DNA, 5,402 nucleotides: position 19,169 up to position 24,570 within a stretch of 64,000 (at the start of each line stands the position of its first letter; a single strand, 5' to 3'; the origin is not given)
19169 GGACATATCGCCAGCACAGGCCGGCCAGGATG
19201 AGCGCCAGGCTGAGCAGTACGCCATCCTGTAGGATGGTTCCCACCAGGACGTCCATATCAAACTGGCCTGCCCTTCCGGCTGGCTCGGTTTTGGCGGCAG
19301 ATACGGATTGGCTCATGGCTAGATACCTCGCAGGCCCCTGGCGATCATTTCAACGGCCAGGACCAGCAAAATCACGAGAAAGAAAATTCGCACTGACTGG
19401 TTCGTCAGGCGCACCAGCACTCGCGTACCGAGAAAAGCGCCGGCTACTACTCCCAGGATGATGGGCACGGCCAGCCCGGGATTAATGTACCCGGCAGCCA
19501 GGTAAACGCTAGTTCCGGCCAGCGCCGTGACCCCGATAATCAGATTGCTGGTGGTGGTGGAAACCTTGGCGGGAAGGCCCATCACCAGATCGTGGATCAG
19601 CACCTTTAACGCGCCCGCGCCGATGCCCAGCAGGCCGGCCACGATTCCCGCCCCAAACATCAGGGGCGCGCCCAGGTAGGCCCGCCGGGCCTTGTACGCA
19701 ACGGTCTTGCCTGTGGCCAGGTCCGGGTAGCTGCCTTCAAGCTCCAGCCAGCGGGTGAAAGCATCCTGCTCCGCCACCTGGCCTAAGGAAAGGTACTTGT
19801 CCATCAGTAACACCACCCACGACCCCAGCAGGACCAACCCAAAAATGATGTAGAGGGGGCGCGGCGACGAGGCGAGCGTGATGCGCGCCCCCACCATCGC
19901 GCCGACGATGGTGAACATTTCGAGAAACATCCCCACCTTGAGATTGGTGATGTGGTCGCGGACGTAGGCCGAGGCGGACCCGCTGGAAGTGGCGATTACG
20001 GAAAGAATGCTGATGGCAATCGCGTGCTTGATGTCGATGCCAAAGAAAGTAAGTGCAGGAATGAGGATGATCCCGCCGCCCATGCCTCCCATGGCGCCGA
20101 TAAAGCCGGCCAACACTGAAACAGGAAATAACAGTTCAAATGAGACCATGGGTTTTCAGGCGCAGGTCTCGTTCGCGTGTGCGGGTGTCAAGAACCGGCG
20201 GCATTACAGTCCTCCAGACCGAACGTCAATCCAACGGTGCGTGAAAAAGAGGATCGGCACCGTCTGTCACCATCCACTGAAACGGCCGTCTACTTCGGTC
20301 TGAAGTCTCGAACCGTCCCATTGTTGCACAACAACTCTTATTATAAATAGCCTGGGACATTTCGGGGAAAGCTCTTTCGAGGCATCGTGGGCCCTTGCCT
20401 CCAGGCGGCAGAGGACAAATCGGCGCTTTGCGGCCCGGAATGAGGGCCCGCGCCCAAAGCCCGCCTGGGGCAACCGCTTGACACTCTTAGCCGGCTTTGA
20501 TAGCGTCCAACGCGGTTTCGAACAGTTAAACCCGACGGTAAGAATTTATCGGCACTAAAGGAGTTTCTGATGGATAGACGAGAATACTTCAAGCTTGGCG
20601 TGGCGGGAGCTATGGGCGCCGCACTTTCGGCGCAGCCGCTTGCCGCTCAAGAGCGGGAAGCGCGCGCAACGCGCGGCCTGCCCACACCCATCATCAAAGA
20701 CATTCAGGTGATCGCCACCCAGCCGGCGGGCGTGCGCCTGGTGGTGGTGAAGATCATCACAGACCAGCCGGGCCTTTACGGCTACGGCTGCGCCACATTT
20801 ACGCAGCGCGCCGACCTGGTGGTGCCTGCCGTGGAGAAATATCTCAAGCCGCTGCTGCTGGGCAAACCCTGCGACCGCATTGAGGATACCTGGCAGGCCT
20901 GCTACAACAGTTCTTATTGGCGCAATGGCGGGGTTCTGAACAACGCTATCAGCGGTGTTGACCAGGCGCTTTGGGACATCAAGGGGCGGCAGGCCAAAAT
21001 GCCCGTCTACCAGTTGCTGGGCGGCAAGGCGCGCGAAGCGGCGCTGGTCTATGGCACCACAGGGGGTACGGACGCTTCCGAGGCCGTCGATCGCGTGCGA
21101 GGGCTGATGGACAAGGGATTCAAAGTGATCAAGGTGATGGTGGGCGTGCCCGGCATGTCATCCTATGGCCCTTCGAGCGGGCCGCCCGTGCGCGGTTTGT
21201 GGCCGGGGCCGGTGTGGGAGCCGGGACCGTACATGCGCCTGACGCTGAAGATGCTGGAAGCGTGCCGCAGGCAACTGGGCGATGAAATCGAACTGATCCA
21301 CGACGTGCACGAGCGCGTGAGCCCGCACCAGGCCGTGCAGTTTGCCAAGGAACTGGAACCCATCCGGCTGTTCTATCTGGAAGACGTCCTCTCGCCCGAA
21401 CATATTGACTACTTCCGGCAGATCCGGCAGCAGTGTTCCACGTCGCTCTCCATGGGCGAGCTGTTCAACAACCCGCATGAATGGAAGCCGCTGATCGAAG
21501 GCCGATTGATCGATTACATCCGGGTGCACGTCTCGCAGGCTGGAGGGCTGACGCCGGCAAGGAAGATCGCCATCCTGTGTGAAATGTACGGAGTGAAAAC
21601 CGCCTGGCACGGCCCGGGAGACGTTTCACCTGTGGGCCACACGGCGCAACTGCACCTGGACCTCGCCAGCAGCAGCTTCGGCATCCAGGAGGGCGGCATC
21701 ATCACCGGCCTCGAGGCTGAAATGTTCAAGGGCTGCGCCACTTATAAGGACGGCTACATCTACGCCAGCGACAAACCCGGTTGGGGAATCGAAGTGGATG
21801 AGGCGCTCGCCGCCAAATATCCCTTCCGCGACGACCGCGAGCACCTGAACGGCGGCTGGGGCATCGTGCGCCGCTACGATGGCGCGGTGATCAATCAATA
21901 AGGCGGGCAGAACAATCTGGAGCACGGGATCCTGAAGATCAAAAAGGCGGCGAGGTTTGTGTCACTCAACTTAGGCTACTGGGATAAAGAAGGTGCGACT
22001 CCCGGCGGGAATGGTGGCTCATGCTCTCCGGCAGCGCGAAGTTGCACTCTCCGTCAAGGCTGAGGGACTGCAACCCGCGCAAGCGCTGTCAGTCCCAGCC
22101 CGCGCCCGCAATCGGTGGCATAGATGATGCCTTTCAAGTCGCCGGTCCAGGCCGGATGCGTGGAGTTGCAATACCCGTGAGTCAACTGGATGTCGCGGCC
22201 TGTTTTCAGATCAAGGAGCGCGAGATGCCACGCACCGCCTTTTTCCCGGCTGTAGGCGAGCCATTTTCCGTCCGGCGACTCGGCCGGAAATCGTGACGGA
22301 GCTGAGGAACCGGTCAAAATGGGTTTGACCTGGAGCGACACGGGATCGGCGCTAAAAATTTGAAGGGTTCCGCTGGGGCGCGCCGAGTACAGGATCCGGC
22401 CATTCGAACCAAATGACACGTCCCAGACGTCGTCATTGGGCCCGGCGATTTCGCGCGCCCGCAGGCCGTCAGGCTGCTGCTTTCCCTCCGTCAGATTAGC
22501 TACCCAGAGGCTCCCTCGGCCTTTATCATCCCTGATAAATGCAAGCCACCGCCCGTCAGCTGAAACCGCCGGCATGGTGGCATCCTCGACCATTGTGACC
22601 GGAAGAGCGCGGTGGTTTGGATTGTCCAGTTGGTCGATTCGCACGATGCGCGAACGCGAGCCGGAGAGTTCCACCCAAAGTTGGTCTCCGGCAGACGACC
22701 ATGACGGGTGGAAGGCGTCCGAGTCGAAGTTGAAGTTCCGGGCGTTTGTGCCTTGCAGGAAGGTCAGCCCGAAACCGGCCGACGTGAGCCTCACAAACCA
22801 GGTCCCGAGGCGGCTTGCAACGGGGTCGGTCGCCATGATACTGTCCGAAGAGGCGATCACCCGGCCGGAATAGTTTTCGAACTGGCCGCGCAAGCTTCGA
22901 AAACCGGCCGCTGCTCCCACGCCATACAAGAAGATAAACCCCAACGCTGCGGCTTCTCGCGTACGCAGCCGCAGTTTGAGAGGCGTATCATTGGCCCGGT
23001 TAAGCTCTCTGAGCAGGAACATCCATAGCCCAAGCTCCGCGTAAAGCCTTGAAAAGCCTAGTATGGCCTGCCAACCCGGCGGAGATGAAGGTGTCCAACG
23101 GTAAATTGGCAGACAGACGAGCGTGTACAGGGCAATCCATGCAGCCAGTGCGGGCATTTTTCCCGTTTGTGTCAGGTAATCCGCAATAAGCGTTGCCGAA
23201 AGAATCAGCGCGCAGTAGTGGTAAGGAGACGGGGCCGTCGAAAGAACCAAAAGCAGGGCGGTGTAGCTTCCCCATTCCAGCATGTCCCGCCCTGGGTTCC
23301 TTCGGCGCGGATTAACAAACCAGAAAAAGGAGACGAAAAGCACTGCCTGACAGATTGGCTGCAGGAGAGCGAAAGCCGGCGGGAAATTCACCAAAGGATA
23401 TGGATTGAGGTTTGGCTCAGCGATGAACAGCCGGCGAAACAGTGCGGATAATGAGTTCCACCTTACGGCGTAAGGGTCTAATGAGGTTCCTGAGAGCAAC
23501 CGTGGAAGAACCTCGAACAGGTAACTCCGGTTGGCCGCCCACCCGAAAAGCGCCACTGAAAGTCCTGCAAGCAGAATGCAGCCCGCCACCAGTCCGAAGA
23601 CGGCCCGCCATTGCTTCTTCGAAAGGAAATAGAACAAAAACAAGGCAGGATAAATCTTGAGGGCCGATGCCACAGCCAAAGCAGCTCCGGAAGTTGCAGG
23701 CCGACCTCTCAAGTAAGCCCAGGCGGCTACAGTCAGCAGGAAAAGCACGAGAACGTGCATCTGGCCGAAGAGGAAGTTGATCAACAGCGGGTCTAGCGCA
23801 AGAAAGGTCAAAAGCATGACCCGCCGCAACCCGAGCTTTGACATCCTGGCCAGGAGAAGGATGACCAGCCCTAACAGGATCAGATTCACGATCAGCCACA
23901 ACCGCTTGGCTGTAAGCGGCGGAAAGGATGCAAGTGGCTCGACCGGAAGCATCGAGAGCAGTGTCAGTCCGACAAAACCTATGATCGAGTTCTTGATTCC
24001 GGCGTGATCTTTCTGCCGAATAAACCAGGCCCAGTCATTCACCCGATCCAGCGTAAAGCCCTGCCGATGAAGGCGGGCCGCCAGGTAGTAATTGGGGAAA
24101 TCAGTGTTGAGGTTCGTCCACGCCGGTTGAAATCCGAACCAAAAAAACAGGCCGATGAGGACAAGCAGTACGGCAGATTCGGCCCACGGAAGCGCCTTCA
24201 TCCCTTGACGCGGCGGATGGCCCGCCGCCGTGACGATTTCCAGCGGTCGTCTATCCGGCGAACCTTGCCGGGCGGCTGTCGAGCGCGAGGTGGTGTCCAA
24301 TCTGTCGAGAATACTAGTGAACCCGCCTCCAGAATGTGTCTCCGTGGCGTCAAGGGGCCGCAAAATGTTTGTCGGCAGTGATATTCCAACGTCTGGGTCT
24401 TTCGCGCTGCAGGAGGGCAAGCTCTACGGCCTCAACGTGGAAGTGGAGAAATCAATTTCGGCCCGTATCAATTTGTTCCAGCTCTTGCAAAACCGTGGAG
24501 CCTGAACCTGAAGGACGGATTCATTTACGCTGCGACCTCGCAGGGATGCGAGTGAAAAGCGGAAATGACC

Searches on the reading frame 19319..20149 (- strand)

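Call 55: search_protein_families(library=pfam, proteins=[window:19319-20149:-], max_evalue=0.00001)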
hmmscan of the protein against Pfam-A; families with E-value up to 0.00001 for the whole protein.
window:19319-20149:- (276 aa): 1 family
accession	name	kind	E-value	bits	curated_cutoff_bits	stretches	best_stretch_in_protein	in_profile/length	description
PF01925.25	TauE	-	2.5e-45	155.4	32.6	1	7-268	1-237/237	Sulfite exporter TauE/SafE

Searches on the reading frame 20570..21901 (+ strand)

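Call 55: search_protein_families(library=pfam, proteins=[window:20570-21901:+], max_evalue=0.00001)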
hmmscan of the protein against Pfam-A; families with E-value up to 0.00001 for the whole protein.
window:20570-21901:+ (443 aa): 2 families
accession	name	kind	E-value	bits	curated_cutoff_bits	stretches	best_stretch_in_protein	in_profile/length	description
PF13378.12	MR_MLE_C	-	1.1e-45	156.5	29.4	1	172-412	2-218/219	Enolase C-terminal domain-like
PF02746.21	MR_MLE_N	-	1.3e-19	70.9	22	1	54-151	25-117/117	Mandelate racemase / muconate lactonizing enzyme, N-terminal domain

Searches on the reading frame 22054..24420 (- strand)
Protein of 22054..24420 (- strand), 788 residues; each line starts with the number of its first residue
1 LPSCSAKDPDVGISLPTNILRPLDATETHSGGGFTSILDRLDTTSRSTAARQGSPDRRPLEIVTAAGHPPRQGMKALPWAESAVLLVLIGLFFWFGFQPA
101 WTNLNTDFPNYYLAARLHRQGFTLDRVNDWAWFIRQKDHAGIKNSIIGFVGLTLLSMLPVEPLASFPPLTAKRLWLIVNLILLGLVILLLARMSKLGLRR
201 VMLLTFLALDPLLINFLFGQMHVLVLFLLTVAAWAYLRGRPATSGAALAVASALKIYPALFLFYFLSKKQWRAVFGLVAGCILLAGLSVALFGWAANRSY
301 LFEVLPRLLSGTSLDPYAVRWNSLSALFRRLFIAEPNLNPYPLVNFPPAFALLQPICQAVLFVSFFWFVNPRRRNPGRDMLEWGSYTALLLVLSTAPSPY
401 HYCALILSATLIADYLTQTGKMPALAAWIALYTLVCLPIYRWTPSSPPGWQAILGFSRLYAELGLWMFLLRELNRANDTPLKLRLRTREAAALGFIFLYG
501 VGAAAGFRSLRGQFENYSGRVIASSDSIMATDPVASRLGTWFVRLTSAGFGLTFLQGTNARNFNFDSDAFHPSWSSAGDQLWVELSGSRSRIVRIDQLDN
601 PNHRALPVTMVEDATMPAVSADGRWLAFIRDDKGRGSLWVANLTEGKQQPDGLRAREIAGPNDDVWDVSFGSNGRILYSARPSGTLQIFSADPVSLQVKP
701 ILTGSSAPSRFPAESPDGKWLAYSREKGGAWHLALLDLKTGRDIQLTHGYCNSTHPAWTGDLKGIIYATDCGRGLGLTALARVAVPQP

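Call 54: search_protein_families(library=pfam, proteins=[window:22054-24420:-], max_evalue=0.001)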
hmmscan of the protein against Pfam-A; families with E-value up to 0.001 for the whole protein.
window:22054-24420:- (788 aa): 2 families
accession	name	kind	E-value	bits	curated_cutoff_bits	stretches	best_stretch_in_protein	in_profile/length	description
PF09594.16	GT87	-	1.5e-27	97.4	25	1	156-391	7-235/237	Glycosyltransferase family 87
PF07676.18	PD40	-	2.1e-13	50.3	20.9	2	701-732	4-35/38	WD40-like Beta Propeller Repeat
